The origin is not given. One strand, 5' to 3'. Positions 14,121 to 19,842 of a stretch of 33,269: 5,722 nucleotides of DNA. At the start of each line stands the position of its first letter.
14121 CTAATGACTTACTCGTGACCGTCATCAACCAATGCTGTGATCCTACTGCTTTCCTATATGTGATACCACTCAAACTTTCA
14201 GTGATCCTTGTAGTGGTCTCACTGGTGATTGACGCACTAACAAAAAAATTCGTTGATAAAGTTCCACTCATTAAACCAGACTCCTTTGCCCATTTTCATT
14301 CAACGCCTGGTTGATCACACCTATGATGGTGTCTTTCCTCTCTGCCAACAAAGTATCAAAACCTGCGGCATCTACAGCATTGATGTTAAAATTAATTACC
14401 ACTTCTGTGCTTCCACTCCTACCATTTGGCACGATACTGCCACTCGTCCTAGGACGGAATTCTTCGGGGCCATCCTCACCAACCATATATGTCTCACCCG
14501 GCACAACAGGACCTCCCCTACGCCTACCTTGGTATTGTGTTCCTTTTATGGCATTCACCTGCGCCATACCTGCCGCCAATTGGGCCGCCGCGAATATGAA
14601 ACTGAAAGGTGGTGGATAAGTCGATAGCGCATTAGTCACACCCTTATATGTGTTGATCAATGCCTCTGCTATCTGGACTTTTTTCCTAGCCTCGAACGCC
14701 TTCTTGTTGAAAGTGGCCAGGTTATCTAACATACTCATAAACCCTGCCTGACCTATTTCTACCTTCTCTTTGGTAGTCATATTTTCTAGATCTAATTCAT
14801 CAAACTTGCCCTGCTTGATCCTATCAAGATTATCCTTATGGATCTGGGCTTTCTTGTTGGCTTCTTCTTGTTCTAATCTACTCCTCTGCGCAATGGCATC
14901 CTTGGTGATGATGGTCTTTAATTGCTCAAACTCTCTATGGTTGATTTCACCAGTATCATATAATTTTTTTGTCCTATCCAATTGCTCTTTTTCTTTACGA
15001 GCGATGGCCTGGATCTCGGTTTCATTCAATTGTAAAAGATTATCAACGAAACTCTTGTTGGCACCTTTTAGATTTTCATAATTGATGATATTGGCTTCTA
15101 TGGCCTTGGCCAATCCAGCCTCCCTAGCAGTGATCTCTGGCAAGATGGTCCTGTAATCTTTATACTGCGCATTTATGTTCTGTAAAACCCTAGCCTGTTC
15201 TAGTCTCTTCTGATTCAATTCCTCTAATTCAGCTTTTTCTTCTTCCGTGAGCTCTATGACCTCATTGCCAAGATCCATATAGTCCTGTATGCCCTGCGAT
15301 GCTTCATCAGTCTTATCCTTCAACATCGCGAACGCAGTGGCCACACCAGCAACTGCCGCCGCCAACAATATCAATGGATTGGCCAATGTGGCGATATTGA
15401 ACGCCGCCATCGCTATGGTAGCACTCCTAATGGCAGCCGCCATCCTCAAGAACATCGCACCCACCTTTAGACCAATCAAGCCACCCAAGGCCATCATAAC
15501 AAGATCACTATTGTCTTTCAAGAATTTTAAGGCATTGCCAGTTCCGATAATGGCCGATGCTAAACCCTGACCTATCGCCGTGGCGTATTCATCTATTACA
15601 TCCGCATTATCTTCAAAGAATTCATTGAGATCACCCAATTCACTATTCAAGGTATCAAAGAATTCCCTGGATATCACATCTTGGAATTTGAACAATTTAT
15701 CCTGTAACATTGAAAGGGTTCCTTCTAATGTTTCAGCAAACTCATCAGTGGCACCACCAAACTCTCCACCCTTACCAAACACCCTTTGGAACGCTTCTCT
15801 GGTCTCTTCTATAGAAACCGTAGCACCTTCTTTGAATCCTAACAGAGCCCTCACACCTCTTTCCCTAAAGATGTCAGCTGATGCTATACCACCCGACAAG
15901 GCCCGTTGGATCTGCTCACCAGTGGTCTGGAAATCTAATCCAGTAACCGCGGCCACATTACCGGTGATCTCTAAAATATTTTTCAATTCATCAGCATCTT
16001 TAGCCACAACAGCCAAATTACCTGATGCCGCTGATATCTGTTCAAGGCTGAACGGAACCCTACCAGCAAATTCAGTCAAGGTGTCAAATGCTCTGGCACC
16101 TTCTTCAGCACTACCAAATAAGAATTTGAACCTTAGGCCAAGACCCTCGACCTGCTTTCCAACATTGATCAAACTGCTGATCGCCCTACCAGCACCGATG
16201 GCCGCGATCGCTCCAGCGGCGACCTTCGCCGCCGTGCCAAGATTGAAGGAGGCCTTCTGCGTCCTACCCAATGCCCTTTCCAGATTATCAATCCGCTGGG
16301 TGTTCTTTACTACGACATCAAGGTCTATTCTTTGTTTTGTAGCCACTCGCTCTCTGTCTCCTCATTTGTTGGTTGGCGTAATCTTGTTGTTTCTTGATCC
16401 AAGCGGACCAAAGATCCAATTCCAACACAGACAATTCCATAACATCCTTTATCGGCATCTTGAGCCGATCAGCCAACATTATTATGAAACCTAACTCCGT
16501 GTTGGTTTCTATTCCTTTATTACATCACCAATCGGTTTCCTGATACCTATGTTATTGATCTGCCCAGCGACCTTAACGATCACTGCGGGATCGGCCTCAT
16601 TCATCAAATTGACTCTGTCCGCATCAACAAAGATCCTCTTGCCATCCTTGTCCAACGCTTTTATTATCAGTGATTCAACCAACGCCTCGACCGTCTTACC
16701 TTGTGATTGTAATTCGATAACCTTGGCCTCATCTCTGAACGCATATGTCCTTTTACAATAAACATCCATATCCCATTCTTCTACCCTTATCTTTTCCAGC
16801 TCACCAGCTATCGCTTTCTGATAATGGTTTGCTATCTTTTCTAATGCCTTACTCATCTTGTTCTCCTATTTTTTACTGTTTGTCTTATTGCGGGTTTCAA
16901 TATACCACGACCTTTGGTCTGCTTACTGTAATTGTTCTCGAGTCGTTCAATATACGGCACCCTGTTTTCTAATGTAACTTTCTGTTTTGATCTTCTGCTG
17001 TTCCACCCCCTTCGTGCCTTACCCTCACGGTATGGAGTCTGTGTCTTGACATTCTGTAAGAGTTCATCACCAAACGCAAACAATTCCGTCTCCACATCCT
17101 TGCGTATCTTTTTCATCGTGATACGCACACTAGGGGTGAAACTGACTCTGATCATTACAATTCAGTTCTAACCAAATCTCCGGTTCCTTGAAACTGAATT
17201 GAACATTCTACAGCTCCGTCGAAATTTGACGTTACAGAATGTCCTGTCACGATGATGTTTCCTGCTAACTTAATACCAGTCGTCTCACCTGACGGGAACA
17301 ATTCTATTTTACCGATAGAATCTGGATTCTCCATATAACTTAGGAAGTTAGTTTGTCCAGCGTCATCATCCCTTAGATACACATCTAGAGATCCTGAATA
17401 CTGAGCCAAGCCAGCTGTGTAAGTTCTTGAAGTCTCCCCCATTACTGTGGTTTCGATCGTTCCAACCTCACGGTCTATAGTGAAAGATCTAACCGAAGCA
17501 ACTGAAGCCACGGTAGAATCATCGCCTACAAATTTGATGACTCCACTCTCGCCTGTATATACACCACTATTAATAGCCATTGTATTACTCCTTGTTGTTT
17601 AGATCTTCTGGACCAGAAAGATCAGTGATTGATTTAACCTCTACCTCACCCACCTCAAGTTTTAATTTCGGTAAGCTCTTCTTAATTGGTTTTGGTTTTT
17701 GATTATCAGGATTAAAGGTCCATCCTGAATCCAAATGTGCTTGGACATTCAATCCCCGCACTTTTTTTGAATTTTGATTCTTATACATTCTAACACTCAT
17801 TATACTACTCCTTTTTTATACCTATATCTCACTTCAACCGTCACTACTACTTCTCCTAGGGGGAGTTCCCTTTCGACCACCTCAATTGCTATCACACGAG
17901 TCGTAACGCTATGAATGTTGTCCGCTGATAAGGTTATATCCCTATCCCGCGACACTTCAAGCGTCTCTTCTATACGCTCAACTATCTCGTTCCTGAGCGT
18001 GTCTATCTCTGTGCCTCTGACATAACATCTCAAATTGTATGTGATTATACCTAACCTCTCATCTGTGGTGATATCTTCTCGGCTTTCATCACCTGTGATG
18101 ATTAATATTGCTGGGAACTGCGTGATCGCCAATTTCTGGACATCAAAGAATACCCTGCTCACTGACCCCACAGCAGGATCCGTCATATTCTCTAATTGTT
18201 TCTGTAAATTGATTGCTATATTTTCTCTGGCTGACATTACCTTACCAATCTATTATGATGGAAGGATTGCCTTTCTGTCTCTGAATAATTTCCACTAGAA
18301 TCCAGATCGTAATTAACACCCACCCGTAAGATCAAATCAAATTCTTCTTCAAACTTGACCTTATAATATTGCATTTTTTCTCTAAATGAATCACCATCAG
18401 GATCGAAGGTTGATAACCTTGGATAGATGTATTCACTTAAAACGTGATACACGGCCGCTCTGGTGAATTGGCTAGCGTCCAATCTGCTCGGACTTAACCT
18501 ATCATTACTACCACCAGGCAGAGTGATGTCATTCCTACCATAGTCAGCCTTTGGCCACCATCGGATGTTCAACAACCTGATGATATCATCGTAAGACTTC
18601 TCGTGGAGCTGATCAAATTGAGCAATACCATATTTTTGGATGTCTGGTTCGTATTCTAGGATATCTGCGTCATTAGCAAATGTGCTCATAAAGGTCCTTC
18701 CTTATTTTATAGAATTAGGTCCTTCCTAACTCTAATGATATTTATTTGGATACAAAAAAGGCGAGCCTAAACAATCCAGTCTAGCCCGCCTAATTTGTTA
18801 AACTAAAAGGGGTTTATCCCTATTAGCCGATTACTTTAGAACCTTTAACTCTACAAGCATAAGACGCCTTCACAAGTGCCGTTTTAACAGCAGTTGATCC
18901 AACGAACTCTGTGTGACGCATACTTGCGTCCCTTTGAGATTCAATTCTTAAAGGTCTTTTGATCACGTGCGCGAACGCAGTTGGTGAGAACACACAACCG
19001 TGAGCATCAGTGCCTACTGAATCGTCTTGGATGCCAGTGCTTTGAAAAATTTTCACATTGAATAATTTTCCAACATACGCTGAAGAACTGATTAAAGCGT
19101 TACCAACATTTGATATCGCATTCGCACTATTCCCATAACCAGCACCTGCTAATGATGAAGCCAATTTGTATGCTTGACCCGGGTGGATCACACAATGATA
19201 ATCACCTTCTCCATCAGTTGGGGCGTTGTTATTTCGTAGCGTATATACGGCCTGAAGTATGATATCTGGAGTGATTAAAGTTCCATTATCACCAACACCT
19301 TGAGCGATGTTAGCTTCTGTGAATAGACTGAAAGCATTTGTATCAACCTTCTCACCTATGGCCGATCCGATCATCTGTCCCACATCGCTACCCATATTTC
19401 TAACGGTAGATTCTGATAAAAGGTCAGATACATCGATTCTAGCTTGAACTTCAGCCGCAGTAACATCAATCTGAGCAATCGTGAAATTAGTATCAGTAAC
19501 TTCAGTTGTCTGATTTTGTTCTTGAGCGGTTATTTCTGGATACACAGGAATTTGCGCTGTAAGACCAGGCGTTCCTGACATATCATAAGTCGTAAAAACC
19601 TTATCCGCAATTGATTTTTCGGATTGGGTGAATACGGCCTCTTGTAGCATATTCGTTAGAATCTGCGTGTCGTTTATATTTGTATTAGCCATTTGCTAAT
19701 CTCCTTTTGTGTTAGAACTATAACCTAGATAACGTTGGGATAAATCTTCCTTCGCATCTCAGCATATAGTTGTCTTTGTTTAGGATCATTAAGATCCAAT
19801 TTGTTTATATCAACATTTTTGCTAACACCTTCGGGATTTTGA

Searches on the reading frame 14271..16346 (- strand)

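Call 7: search_protein_families(library=phrogs, proteins=[window:14271-16346:-], max_evalue=0.0001)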
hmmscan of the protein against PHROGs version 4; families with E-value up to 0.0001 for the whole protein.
window:14271-16346:- (691 aa): 13 families
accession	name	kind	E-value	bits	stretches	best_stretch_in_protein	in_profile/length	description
phrog_3336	-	tail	5.9e-24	85.7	2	364-637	752-981/1051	tail length tape measure protein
phrog_9483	-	tail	7.2e-19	68.7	1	293-682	289-646/657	tail length tape measure protein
phrog_1538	-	tail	1.6e-17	64.5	1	364-644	471-752/811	tail length tape measure protein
phrog_26804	-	unknown function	5.4e-12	45.3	1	44-449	124-521/1066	-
phrog_1107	-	tail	7e-12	45.1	1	367-630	890-1158/1252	tail length tape measure protein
phrog_30701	-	unknown function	7.2e-12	46.4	1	605-671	109-175/188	-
phrog_9959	-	tail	2.8e-10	39.4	2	11-137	36-149/1708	tail length tape measure protein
phrog_16692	-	unknown function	7.7e-10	38.8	1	34-141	155-262/1107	-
phrog_1506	-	tail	1.3e-09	37.7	1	544-612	1109-1180/1269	tail length tape measure protein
phrog_16017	-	unknown function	3.8e-08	32.6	1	21-107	210-300/1234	-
phrog_5218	-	unknown function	5.7e-07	29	1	179-562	515-889/1599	-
phrog_19210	-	unknown function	2.8e-06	27.6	1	440-620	9-181/399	-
phrog_31452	-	tail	7e-05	22.2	1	443-605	570-729/814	tail length tape measure protein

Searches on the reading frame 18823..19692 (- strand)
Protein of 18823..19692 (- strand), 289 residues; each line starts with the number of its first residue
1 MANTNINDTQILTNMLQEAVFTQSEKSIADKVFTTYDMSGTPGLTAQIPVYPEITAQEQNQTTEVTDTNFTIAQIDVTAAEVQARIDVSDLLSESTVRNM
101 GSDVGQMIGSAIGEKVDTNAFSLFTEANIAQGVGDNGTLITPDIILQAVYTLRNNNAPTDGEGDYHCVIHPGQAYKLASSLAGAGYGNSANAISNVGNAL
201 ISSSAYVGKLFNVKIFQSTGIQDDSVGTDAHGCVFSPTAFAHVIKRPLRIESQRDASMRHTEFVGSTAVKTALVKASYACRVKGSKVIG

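Call 7: search_protein_families(library=phrogs, proteins=[window:18823-19692:-], max_evalue=0.0001)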
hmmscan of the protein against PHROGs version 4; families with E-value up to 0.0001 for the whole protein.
window:18823-19692:- (289 aa): 1 family
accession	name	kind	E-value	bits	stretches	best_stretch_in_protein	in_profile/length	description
phrog_1357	-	head and packaging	2.7e-07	30.9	1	82-179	122-224/356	major head protein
